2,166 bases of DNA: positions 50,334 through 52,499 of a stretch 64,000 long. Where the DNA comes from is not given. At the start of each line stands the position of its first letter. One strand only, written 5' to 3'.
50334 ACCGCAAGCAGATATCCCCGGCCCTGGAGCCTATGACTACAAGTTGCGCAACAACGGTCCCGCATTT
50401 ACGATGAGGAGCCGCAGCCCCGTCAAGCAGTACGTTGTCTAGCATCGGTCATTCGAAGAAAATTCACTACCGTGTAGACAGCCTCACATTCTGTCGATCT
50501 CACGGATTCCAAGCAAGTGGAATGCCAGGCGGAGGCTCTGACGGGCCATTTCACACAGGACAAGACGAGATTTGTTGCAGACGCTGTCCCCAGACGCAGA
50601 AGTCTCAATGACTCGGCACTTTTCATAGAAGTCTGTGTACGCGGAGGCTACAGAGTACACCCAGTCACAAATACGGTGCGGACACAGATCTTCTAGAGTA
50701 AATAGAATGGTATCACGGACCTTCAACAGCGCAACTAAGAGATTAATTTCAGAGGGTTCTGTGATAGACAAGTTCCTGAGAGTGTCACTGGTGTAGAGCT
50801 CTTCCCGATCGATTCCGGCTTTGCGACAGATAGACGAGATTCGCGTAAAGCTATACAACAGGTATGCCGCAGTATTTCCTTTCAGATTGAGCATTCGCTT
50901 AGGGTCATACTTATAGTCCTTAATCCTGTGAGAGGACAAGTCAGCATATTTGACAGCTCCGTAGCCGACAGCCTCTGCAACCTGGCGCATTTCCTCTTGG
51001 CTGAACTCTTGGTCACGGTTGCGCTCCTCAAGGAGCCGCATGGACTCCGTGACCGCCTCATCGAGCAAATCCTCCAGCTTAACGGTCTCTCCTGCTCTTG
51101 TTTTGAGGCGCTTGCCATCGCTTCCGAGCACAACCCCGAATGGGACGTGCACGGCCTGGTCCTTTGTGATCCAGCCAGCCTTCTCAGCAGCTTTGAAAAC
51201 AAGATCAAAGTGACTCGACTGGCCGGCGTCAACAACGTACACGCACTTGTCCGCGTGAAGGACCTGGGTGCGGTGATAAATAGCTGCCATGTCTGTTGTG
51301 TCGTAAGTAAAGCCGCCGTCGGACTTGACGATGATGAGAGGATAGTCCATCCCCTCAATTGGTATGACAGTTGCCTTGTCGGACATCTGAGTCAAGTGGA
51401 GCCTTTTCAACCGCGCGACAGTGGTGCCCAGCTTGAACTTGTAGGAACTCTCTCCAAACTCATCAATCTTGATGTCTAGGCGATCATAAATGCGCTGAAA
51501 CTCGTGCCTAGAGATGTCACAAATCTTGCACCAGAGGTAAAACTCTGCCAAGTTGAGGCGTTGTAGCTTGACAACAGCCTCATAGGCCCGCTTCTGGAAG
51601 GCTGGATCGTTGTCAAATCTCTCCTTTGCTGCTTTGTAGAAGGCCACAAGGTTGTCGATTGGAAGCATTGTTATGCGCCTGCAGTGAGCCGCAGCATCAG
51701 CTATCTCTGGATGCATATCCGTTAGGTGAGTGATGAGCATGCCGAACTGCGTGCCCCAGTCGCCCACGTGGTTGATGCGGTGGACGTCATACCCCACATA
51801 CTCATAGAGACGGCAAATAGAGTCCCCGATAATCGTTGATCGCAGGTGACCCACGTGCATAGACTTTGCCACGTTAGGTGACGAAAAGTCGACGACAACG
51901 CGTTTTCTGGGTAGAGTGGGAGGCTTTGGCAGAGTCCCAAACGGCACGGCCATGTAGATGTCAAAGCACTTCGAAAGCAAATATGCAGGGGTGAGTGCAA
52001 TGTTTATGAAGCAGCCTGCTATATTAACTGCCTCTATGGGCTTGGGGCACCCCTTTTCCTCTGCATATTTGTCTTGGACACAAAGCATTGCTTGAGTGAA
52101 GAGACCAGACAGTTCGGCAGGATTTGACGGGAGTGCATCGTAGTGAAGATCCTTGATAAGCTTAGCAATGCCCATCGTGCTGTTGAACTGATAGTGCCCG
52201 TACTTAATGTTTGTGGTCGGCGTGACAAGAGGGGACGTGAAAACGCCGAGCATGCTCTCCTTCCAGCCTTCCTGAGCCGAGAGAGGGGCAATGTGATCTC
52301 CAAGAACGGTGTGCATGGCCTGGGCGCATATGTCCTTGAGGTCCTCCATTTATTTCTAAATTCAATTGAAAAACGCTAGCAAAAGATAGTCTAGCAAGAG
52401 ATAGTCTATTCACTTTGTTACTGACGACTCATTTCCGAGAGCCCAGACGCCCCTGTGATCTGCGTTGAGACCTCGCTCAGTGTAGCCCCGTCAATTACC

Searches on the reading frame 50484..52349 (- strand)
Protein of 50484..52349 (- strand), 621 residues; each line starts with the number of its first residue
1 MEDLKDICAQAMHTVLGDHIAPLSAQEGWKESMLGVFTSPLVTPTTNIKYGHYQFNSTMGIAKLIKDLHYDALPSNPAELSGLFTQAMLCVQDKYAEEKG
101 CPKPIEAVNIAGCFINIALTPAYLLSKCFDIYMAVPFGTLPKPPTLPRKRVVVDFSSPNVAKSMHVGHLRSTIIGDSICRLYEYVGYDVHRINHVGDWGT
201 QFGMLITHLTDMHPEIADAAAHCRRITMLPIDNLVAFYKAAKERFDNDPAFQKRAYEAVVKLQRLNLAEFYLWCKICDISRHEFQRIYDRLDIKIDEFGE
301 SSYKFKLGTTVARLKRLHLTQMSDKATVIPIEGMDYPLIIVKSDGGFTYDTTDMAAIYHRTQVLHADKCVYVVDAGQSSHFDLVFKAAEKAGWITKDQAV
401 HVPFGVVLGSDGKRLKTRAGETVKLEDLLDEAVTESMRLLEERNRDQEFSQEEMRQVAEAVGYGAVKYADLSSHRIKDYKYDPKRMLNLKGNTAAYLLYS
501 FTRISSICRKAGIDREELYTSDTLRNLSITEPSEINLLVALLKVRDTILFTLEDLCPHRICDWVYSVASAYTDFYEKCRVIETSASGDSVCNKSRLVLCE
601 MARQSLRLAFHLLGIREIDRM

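Call 6: search_protein_families(library=pfam, proteins=[window:50484-52349:-], max_evalue=0.1)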
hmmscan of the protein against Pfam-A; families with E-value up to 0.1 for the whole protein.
window:50484-52349:- (621 aa): 6 families
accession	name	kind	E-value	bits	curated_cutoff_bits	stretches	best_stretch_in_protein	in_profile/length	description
PF00750.26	tRNA-synt_1d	-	8.3e-117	390.5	23.3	1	148-482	19-348/349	tRNA synthetases class I (R), catalytic domain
PF05746.21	DALR_1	-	1.2e-23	83.9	22.3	1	497-621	1-117/117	DALR anticodon binding domain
PF03485.21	Arg_tRNA_synt_N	-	0.002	19.2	21.5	1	39-119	23-85/85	Arginyl tRNA synthetase N terminal domain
PF01406.26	tRNA-synt_1e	-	0.0027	17.6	27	1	149-197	8-56/301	tRNA synthetases class I (C) catalytic domain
PF00133.28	tRNA-synt_1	-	0.004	16.4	22.7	1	155-192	29-66/414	tRNA synthetases class I (I, L, M and V)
PF09334.17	tRNA-synt_1g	-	0.025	13.8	20.1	0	158-201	8-51/391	tRNA synthetases class I (M)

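Call 44: search_protein_families(library=pfam, proteins=[L001:7014-7637:+], max_evalue=10)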
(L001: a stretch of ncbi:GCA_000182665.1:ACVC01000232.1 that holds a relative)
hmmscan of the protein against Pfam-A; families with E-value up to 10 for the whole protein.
L001:7014-7637:+ (208 aa): 1 family
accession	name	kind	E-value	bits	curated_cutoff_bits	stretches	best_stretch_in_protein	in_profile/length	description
PF07004.17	SHIPPO-rpt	-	0.24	13.1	20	0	11-21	1-11/33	Sperm-tail PG-rich repeat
